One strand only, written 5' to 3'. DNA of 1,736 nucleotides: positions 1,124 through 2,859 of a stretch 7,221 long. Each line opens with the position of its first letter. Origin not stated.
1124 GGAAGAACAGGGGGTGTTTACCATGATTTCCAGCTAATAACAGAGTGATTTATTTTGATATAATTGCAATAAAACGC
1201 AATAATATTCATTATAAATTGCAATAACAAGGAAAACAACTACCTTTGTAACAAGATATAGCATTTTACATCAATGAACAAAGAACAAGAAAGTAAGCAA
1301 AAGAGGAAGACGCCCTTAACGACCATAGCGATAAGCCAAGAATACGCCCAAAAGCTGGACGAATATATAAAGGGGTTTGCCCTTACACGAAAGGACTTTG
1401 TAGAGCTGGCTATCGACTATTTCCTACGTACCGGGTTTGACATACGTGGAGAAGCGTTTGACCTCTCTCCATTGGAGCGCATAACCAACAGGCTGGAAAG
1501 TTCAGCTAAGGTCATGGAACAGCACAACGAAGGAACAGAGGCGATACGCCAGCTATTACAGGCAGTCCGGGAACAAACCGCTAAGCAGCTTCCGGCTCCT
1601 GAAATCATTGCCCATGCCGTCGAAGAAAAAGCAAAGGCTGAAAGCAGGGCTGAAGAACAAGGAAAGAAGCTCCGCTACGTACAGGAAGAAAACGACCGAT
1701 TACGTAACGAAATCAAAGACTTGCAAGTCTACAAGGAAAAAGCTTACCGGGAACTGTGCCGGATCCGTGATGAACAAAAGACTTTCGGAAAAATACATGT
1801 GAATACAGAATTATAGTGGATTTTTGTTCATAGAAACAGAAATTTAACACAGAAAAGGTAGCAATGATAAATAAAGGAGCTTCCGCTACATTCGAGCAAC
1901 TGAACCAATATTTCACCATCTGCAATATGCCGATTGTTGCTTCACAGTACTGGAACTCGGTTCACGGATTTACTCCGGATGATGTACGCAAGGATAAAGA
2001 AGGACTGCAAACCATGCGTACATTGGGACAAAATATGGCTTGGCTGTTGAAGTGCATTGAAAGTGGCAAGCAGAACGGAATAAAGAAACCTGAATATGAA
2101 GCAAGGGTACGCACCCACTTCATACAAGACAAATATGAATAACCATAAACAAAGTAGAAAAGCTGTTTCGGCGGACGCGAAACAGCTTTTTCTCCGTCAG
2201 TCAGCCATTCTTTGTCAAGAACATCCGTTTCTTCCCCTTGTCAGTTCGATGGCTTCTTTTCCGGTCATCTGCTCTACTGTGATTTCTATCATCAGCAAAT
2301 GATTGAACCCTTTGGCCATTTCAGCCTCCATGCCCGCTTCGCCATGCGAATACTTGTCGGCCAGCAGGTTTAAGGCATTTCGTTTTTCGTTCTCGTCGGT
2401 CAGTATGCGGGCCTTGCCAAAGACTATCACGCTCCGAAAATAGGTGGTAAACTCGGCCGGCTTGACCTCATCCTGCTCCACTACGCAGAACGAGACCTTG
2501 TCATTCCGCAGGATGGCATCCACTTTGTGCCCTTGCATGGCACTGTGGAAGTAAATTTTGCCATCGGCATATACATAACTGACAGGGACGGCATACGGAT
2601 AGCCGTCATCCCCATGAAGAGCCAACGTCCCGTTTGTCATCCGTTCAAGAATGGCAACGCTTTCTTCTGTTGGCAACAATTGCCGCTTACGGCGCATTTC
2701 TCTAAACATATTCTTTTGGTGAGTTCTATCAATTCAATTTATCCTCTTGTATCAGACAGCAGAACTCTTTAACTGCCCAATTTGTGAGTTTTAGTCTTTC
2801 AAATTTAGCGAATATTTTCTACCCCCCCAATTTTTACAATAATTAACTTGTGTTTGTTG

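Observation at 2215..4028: IS5-family element ending 11 bp upstream of nim, with an internal outward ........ promoter: the classic IS-activated metronidazole resistance configuration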

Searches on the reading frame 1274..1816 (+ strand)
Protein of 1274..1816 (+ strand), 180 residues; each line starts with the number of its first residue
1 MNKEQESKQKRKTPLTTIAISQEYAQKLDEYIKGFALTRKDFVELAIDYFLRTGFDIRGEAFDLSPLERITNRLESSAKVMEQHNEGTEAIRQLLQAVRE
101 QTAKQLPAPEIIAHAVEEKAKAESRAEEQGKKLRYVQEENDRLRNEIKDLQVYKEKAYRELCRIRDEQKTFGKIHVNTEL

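Call 4: search_protein_families(library=pfam, proteins=[window:1274-1816:+])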
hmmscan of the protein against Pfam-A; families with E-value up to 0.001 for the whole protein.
window:1274-1816:+ (180 aa): 0 families

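Call 7: search_protein_families(library=ncbifam, proteins=[window:1274-1816:+])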
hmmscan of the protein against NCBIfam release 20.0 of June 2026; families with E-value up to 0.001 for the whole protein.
window:1274-1816:+ (180 aa): 1 family
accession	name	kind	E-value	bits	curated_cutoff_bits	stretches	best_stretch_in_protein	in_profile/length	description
NF041200.1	mob_BfmA_Nterm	domain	1.7e-05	24.9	24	1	16-57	2-43/81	BfmA/BtgA family mobilization protein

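Call 33: find_encoding_contigs(protein=window:1274-1816:+, flank=3500, max_places=10)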
Protein window:1274-1816:+ (180 aa): 25 contigs read that carry it; 10 places shown.
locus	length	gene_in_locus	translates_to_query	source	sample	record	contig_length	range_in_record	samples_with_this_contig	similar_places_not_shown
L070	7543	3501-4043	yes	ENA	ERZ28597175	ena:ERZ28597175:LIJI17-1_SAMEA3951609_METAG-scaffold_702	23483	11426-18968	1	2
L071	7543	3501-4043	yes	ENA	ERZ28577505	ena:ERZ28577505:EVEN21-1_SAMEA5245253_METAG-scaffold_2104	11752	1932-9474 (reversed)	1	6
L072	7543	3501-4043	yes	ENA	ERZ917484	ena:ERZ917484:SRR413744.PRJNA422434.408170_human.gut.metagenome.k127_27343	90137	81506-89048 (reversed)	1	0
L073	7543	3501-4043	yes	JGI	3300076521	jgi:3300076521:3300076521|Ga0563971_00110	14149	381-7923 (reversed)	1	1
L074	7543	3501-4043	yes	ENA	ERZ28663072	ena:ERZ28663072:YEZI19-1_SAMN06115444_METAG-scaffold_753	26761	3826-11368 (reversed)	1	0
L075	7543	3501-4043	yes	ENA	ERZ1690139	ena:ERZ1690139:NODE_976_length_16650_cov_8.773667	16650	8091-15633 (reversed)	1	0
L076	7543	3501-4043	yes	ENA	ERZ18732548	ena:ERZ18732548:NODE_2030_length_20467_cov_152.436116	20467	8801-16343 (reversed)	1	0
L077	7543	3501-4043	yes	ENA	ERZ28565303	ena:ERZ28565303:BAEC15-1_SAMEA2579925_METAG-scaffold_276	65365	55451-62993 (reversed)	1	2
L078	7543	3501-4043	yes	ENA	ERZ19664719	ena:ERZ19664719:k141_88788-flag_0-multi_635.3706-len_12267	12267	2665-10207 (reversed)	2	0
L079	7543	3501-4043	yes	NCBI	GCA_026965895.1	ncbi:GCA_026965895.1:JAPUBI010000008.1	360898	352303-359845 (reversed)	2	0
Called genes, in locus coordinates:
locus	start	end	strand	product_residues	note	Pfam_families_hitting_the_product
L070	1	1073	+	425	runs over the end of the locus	-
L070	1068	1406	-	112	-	-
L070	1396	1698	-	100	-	-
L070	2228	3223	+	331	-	PF01051:Rep3_N, PF21205:Rep3_C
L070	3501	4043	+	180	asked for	-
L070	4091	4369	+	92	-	-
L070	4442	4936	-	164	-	PF01243:PNPOx_N, PF12900:Pyridox_ox_2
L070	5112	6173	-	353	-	PF05598:DUF772, PF01609:DDE_Tnp_1, PF13612:DDE_Tnp_1_3 (faint)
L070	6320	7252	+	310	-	PF16313:DUF4953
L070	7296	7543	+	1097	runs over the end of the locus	PF13620:CarboxypepD_reg (weak), PF13715:CarbopepD_reg_2, PF07715:Plug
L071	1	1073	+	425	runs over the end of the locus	-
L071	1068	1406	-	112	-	-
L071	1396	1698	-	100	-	-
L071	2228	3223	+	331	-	PF01051:Rep3_N, PF21205:Rep3_C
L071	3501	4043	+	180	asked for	-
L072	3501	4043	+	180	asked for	-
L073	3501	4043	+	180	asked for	-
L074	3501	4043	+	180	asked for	-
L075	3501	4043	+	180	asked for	-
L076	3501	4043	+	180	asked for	-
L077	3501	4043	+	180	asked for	-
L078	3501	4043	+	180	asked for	-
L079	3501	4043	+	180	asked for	-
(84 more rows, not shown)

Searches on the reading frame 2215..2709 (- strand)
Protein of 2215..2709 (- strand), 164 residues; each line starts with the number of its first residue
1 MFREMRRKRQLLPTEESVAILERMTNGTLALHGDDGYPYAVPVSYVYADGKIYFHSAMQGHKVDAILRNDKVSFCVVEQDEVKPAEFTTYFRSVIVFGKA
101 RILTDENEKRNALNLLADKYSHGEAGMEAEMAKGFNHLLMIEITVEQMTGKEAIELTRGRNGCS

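Call 4: search_protein_families(library=pfam, proteins=[window:2215-2709:-])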
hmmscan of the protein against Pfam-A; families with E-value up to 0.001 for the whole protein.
window:2215-2709:- (164 aa): 3 families
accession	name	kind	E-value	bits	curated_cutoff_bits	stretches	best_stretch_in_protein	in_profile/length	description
PF12900.13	Pyridox_ox_2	-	1.2e-25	90.6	27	1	14-151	2-139/140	Pyridoxamine 5'-phosphate oxidase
PF01243.27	PNPOx_N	-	1.3e-16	61.4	28.1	1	14-147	2-115/120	Pyridoxamine 5'-phosphate oxidase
PF04299.18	FMN_bind_2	-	7.4e-05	22.9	22.4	1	15-134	13-150/168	Putative FMN-binding domain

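Call 7: search_protein_families(library=ncbifam, proteins=[window:2215-2709:-])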
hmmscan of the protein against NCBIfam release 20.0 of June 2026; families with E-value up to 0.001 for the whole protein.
window:2215-2709:- (164 aa): 7 families
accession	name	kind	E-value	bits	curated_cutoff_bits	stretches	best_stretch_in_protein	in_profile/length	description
NF000261.1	NimABCDEF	equivalog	1.4e-97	323.8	260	1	1-153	1-153/153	NimABCDEF family 5-nitroimidazole reductase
NF000262.1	NimIJ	equivalog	4.9e-66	221.5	270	1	2-151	1-151/151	NimIJ family nitroimidazole resistance protein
TIGR03618.1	Rv1155_F420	subfamily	2.3e-11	44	79.05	1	19-149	3-126/127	TIGR03618 family F420-dependent PPOX class oxidoreductase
TIGR03666.1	Rv2061_F420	subfamily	5.2e-06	26.1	84.9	1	33-147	21-128/132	PPOX class F420-dependent oxidoreductase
TIGR03668.1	Rv0121_F420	hypoth_equivalog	3.8e-05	23.8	119.15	1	16-123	4-120/141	TIGR03668 family PPOX class F420-dependent oxidoreductase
TIGR04023.1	PPOX_MSMEG_5819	subfamily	4.2e-05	23.4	85.6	1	14-110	2-98/115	PPOX class F420-dependent oxidoreductase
TIGR03667.1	Rv3369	hypoth_equivalog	0.00013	21.9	125.3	1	29-133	19-114/130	TIGR03667 family PPOX class F420-dependent oxidoreductase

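Call 12: list_cluster_members(proteins=[window:2215-2709:-, window:2885-3949:-, window:1-996:+, window:4790-6067:+])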
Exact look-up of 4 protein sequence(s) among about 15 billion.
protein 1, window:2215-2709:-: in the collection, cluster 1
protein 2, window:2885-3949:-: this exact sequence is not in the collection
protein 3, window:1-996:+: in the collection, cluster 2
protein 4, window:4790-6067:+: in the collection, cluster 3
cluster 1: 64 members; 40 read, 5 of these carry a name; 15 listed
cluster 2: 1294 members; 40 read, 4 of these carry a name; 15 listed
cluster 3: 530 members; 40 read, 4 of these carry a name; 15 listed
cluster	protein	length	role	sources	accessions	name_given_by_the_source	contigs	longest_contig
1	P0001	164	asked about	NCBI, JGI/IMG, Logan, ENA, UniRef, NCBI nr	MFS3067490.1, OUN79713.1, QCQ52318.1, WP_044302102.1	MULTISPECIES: NimABCDEF family 5-nitroimidazole reductase [Bacteroides] | uncharacterized protein | 5-nitroimidazole antibiotic resistance protein n=2 Tax=root TaxID=1 RepID=A0A0I9S543_BACFG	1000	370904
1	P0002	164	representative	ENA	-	-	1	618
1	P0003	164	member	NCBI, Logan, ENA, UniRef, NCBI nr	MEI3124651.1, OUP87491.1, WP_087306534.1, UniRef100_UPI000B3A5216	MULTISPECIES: NimABCDEF family 5-nitroimidazole reductase [Bacteroidales] | NimABCDEF family 5-nitroimidazole reductase n=1 Tax=Bacteroidales TaxID=171549 ... | NimABCDEF family 5-nitroimidazole reductase [Bacteroides ovatus]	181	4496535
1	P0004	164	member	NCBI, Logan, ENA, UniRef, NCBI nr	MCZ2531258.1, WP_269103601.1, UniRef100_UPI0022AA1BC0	NimABCDEF family 5-nitroimidazole reductase [Bacteroides fragilis] | NimABCDEF family 5-nitroimidazole reductase n=1 Tax=Bacteroides fragilis TaxID=817 ...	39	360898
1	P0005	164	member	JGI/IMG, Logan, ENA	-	nitroimidazol reductase NimA-like FMN-containing flavoprotein (pyridoxamine 5'-phosphate ...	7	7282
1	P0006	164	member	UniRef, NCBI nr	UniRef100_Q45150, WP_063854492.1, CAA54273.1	NimD protein n=1 Tax=Bacteroides fragilis TaxID=817 RepID=Q45150_BACFG | 5-nitroimidazole reductase NimD [Bacteroides fragilis]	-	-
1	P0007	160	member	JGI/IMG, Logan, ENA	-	-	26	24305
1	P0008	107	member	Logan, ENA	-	-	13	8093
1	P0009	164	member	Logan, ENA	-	-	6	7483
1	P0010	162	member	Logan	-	-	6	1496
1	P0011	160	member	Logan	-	-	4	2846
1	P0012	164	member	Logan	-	-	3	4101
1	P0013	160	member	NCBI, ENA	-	-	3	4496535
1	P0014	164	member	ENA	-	-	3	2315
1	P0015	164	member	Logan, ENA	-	-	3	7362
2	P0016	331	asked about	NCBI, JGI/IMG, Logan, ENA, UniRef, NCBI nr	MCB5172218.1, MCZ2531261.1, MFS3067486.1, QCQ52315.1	replication initiation protein [Bacteroides fragilis] | Initiator RepB protein n=2 Tax=root TaxID=1 RepID=A0A0I9S4S3_BACFG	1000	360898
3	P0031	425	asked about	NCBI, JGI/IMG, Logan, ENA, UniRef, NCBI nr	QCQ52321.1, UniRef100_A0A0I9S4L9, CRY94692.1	hypothetical protein EE52_023400 (plasmid) [Bacteroides fragilis] | predicted nucleic acid-binding Zn-ribbon protein | Mobilization protein n=4 Tax=root TaxID=1 RepID=A0A0I9S4L9_BACFG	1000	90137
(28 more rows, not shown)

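Call 19: find_encoding_contigs(protein=window:2215-2709:-, flank=4000, max_places=10)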
Protein window:2215-2709:- (164 aa): 24 contigs read that carry it; 10 places shown.
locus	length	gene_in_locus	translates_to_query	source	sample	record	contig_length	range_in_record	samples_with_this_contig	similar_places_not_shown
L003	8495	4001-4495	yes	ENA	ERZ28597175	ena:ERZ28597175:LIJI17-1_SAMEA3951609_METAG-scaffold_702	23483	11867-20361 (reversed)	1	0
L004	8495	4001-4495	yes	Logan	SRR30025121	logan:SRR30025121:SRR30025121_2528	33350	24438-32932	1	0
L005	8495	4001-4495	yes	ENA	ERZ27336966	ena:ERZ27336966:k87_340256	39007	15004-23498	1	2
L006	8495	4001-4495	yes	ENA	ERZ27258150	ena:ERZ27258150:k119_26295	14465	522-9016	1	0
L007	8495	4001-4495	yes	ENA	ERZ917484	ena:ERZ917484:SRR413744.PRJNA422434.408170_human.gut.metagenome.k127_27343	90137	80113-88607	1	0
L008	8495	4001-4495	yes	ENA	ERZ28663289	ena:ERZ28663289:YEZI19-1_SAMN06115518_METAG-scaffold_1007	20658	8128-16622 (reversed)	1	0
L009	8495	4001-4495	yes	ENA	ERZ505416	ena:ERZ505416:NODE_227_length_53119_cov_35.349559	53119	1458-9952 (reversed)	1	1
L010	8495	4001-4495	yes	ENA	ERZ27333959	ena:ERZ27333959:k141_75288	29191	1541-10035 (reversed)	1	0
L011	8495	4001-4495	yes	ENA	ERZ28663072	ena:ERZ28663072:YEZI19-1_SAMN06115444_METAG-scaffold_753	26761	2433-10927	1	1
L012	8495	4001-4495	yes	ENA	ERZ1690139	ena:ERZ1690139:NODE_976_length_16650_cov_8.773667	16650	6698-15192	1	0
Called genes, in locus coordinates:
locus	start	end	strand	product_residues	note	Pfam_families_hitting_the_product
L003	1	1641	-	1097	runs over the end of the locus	PF13620:CarboxypepD_reg (weak), PF13715:CarbopepD_reg_2, PF07715:Plug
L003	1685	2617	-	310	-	PF16313:DUF4953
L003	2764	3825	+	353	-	PF05598:DUF772, PF01609:DDE_Tnp_1, PF13612:DDE_Tnp_1_3 (faint)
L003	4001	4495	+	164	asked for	PF01243:PNPOx_N, PF12900:Pyridox_ox_2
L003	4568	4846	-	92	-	-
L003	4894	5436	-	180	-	-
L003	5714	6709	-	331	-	PF01051:Rep3_N, PF21205:Rep3_C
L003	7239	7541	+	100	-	-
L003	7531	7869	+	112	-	-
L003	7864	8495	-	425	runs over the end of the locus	-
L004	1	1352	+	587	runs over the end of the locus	PF08867:FRG (weak)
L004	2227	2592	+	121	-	-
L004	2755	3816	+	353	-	PF05598:DUF772, PF01609:DDE_Tnp_1, PF13612:DDE_Tnp_1_3 (faint)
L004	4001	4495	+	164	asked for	PF01243:PNPOx_N, PF12900:Pyridox_ox_2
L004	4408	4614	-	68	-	-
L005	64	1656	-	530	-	PF00702:Hydrolase, PF12710:HAD, PF13419:HAD_2, PF13242:Hydrolase_like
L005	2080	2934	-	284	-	PF00248:Aldo_ket_red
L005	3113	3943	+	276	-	PF00165:HTH_AraC (faint), PF12833:HTH_18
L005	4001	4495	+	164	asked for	PF01243:PNPOx_N, PF12900:Pyridox_ox_2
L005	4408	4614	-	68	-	-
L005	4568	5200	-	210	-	PF02525:Flavodoxin_2 (weak), PF03358:FMN_red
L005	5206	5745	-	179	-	PF02525:Flavodoxin_2, PF03358:FMN_red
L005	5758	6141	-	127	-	PF12893:Lumazine_bd_2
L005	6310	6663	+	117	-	PF01638:HxlR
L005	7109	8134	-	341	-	PF04909:Amidohydro_2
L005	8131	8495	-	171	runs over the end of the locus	PF07883:Cupin_2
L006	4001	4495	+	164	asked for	PF01243:PNPOx_N, PF12900:Pyridox_ox_2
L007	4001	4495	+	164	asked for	PF01243:PNPOx_N, PF12900:Pyridox_ox_2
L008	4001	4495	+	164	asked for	PF01243:PNPOx_N, PF12900:Pyridox_ox_2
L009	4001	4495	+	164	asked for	PF01243:PNPOx_N, PF12900:Pyridox_ox_2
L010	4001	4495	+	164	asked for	PF01243:PNPOx_N, PF12900:Pyridox_ox_2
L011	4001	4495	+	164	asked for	PF01243:PNPOx_N, PF12900:Pyridox_ox_2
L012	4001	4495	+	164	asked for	PF01243:PNPOx_N, PF12900:Pyridox_ox_2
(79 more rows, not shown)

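Call 49: list_cluster_members(proteins=[L005:3113-3943:+, L005:4568-5200:-, L005:5206-5745:-])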
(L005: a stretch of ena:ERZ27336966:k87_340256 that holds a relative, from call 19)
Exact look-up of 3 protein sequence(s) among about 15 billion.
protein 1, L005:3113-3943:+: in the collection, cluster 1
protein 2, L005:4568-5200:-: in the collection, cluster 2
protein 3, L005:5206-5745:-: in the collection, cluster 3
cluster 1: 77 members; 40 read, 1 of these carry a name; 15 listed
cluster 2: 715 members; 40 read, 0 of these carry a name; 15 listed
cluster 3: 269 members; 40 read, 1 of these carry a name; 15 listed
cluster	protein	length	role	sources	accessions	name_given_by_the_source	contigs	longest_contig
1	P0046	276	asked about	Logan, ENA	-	-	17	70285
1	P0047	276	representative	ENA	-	-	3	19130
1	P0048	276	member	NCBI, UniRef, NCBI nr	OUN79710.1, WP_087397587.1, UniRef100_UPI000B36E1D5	helix-turn-helix domain-containing protein [Bacteroides sp. An51A] | helix-turn-helix domain-containing protein n=1 Tax=Bacteroides sp. An51A TaxID=1965640 ...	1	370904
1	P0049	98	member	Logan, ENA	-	-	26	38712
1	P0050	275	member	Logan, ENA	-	-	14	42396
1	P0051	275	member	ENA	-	-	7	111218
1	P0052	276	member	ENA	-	-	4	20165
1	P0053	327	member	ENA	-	-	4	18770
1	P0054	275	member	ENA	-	-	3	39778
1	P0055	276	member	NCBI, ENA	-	-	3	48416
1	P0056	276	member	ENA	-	-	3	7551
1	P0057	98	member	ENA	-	-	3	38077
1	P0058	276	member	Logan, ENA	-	-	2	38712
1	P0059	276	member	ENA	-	-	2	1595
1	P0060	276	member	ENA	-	-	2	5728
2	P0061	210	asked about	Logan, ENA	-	-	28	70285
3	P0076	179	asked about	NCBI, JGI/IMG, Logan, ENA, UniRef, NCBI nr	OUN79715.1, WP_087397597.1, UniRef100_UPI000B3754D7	flavodoxin family protein [Bacteroides sp. An51A] | flavodoxin family protein n=1 Tax=Bacteroides sp. An51A TaxID=1965640 RepID=UPI000B3754D7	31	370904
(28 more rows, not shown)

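Call 54: find_encoding_contigs(protein=P0061, flank=3500, max_places=10)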
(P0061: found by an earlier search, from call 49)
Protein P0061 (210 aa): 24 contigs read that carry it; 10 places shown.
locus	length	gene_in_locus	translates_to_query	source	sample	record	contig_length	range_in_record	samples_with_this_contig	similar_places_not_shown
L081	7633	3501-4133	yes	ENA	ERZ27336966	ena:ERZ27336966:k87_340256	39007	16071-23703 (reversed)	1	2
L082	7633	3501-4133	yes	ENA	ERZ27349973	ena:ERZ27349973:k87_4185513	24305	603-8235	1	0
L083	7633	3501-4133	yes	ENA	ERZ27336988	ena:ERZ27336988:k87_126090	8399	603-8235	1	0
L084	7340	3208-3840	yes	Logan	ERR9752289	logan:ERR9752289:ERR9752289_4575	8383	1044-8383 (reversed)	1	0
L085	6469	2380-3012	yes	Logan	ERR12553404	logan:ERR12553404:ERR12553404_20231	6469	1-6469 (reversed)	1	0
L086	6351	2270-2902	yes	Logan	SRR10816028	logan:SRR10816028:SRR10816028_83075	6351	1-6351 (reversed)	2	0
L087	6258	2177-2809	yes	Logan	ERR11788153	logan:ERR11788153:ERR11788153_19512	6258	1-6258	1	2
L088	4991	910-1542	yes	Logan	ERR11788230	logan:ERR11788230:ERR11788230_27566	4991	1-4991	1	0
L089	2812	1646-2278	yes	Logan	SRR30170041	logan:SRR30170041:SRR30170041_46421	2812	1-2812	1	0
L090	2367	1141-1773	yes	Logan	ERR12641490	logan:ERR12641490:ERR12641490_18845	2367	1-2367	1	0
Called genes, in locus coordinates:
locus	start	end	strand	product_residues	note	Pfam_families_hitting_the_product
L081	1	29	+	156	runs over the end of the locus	PF18050:Cyclophil_like2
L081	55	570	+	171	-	PF07883:Cupin_2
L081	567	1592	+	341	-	PF04909:Amidohydro_2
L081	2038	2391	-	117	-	PF01638:HxlR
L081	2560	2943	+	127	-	PF12893:Lumazine_bd_2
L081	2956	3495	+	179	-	PF02525:Flavodoxin_2, PF03358:FMN_red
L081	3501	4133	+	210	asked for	PF02525:Flavodoxin_2 (weak), PF03358:FMN_red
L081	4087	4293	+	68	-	-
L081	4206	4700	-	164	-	PF01243:PNPOx_N, PF12900:Pyridox_ox_2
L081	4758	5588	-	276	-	PF00165:HTH_AraC (faint), PF12833:HTH_18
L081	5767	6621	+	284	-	PF00248:Aldo_ket_red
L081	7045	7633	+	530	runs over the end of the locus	PF00702:Hydrolase, PF12710:HAD, PF13419:HAD_2, PF13242:Hydrolase_like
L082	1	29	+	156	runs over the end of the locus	PF18050:Cyclophil_like2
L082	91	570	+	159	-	PF07883:Cupin_2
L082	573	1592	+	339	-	PF04909:Amidohydro_2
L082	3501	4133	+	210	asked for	PF02525:Flavodoxin_2 (weak), PF03358:FMN_red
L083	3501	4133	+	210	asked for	PF02525:Flavodoxin_2 (weak), PF03358:FMN_red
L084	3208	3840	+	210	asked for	PF02525:Flavodoxin_2 (weak), PF03358:FMN_red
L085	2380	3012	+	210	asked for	PF02525:Flavodoxin_2 (weak), PF03358:FMN_red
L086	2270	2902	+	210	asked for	PF02525:Flavodoxin_2 (weak), PF03358:FMN_red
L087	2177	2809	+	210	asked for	PF02525:Flavodoxin_2 (weak), PF03358:FMN_red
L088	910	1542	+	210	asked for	PF02525:Flavodoxin_2 (weak), PF03358:FMN_red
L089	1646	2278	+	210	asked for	PF02525:Flavodoxin_2 (weak), PF03358:FMN_red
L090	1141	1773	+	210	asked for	PF02525:Flavodoxin_2 (weak), PF03358:FMN_red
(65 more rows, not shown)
